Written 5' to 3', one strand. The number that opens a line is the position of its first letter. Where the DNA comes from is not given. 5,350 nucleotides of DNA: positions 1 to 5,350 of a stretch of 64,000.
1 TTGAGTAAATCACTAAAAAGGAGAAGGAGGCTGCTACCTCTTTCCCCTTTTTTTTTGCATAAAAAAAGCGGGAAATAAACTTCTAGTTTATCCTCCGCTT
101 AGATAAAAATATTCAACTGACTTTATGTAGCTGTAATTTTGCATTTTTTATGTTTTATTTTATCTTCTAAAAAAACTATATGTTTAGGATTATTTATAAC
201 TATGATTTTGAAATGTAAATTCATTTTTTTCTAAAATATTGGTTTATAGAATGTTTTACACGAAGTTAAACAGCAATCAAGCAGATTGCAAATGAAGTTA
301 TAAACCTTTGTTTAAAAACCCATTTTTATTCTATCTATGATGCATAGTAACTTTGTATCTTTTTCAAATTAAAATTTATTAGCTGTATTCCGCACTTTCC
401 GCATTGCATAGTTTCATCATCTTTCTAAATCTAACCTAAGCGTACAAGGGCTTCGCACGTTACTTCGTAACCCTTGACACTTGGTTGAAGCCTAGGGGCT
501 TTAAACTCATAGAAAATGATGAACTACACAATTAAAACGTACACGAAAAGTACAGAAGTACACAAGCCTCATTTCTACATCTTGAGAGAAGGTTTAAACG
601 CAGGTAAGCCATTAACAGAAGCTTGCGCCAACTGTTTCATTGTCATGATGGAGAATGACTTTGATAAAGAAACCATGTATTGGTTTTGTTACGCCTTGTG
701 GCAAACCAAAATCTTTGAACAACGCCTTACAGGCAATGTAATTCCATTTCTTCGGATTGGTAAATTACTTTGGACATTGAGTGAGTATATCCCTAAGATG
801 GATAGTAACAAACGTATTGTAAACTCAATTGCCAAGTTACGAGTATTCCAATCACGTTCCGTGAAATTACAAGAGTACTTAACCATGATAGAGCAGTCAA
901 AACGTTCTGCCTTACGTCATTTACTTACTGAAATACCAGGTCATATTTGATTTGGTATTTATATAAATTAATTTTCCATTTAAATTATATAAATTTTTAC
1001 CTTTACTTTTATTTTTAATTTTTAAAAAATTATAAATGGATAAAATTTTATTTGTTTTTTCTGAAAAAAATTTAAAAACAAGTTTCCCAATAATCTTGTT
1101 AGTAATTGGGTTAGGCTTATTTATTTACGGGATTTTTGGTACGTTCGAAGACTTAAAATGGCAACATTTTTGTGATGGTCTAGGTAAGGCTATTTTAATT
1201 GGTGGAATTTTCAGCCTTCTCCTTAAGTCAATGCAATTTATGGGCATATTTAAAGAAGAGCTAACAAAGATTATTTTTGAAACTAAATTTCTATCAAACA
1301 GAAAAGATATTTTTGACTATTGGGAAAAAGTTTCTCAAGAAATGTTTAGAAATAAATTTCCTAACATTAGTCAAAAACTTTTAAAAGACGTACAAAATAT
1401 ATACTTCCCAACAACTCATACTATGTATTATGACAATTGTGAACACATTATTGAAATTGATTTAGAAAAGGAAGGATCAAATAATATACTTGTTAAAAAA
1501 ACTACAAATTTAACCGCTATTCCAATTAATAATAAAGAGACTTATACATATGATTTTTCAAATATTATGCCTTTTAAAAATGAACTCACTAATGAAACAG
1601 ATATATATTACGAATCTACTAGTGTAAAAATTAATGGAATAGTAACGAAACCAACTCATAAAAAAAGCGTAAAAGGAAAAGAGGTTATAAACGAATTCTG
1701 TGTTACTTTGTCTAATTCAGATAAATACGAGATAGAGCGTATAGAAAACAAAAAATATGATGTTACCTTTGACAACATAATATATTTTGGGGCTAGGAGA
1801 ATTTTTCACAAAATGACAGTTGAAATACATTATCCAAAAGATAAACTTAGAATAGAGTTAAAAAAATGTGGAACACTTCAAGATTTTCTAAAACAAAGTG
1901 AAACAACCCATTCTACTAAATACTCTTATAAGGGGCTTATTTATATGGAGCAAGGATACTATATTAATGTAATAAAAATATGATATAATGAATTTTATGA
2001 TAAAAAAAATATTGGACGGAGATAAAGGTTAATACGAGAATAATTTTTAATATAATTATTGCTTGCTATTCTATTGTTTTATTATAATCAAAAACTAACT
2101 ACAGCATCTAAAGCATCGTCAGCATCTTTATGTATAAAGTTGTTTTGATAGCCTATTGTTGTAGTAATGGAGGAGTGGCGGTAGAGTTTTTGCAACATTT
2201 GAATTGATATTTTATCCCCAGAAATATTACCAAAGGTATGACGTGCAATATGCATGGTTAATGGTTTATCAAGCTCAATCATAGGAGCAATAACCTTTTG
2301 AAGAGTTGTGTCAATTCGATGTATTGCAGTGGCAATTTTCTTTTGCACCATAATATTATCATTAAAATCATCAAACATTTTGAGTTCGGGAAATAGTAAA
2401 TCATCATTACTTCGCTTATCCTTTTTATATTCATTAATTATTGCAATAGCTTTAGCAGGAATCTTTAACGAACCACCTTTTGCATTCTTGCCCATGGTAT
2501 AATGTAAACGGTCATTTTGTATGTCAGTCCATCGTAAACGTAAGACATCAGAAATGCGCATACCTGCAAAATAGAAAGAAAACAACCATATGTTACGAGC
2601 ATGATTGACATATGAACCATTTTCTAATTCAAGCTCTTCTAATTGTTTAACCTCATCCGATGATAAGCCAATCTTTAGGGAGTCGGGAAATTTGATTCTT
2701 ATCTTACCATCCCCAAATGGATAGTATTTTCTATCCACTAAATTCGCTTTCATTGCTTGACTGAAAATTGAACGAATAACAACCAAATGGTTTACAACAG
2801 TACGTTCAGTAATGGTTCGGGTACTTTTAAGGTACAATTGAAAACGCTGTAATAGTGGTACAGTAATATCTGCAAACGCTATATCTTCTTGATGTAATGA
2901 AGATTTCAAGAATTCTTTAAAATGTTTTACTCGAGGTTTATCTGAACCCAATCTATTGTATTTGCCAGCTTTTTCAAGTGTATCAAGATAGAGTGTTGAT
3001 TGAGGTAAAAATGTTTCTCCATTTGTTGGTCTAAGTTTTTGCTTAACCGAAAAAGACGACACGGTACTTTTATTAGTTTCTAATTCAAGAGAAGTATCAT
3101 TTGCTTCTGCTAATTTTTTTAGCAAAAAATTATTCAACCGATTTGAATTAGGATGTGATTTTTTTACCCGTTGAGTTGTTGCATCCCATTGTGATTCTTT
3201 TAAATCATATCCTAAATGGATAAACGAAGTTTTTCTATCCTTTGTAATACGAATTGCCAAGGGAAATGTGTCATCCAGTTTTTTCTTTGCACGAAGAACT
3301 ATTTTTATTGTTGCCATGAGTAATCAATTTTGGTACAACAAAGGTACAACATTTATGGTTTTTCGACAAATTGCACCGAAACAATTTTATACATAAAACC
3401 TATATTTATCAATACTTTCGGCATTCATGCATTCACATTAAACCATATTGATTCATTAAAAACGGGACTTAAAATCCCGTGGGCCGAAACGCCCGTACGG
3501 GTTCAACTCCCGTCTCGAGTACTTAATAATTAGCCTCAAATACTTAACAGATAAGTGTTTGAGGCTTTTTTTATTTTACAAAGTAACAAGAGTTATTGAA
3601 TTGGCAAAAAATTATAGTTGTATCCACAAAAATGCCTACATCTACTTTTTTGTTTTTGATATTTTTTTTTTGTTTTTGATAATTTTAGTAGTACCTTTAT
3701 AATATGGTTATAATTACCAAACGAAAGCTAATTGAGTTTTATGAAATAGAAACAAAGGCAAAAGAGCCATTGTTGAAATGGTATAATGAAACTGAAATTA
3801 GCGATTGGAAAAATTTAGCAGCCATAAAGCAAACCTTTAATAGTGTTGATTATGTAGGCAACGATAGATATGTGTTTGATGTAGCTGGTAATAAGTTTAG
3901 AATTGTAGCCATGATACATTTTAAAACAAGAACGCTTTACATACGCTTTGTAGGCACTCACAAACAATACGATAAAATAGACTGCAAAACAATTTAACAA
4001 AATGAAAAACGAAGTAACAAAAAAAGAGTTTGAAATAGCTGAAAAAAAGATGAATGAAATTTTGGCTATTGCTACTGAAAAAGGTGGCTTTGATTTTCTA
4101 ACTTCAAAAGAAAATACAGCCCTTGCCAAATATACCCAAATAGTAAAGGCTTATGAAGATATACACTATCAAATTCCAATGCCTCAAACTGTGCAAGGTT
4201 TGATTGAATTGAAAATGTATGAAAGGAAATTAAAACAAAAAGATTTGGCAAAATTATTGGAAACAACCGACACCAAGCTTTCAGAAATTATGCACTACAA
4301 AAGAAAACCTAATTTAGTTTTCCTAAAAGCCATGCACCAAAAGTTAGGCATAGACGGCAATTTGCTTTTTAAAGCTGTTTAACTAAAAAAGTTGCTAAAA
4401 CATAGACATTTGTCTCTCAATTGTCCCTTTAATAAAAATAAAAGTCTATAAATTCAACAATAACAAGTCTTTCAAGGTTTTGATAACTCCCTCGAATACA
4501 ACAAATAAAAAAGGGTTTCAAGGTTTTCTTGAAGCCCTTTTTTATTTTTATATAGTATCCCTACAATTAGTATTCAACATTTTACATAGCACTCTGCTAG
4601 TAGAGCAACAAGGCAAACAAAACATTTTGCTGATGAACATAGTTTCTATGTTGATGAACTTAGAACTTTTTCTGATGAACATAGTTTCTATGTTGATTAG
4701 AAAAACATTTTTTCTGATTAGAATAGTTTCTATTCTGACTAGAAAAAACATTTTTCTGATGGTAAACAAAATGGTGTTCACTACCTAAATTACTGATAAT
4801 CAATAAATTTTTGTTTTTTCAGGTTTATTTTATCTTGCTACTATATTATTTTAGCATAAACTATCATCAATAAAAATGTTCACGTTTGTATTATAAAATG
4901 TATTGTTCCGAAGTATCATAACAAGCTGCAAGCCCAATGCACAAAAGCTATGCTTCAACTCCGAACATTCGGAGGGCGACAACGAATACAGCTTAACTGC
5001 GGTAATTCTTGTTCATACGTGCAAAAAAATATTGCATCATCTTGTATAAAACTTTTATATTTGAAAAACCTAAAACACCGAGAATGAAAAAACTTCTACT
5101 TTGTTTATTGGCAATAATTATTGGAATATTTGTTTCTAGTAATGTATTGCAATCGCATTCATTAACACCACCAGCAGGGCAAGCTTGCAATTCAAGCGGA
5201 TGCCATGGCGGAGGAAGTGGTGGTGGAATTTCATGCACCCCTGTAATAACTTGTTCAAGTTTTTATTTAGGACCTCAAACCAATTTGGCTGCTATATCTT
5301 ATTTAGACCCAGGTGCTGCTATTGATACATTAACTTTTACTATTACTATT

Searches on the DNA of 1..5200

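Call 70: search_rna_families(source=window, start=1, end=5200, threshold=evalue, max_evalue=1)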
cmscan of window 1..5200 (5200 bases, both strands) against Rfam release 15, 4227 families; matches with E-value up to 1: 2.
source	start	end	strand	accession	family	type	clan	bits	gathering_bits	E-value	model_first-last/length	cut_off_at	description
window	4038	4120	+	RF00439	SNORD87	Gene; snRNA; snoRNA; CD-box;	-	22.2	50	0.85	1-85/85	no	Small nucleolar RNA SNORD87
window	3497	3513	+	RF00023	tmRNA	Gene;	CL00001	14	47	0.012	347-363/374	no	transfer-messenger RNA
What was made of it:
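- The nearby integrase sits beside its own tRNA-like fragment (call 70).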

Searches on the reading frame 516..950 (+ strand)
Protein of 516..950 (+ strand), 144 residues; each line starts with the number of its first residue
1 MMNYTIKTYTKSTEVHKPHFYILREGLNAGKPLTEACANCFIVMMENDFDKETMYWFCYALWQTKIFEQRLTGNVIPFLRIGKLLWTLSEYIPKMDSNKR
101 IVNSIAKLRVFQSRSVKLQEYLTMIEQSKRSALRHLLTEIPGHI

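Call 41: search_protein_families(library=pfam, proteins=[window:516-950:+])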
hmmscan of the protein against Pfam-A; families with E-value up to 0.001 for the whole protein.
window:516-950:+ (144 aa): 1 family
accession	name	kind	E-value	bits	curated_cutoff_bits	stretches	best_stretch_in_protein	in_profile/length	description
PF22105.2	DUF6943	-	1.6e-38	132.2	27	1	6-134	1-130/131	Family of unknown function (DUF6943)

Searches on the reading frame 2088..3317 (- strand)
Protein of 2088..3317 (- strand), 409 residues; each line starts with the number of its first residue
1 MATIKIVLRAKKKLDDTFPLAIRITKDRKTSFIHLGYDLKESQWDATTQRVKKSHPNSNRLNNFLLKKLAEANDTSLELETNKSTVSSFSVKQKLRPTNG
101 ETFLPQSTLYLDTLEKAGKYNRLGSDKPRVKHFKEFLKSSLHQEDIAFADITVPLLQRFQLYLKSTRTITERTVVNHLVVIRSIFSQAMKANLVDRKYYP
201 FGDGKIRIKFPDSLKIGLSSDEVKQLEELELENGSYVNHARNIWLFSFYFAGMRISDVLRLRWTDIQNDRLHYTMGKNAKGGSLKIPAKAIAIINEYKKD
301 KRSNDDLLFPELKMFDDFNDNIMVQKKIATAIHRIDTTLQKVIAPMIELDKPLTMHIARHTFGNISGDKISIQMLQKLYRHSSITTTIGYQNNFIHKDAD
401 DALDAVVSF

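Call 41: search_protein_families(library=pfam, proteins=[window:2088-3317:-])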
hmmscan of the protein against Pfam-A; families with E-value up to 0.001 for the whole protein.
window:2088-3317:- (409 aa): 3 families
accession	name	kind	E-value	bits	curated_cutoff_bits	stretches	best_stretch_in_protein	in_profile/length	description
PF17293.8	Arm-DNA-bind_5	-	9.8e-17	61.7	22.6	1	7-85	2-81/87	Arm DNA-binding domain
PF13102.12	Phage_int_SAM_5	-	1.5e-14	54.6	22.3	1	103-203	2-95/98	Phage integrase SAM-like domain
PF00589.27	Phage_integrase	-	1.4e-12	48.2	27.1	1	248-393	31-168/172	Phage integrase family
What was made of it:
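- On Site-specific integrative element / CIME: The nearest integrase is at 2088-3317 (call 41).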

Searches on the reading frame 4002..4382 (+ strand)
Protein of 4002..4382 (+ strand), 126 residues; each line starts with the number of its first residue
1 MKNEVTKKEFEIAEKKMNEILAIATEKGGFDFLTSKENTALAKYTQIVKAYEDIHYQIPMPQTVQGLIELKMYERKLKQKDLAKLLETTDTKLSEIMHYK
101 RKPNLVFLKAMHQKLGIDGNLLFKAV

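Call 41: search_protein_families(library=pfam, proteins=[window:4002-4382:+])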
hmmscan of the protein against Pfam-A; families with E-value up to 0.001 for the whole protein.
window:4002-4382:+ (126 aa): 1 family
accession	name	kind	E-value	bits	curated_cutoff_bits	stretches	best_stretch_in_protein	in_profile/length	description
PF12844.13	HTH_19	-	0.0002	21.6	30.2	1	74-124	10-60/64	Helix-turn-helix domain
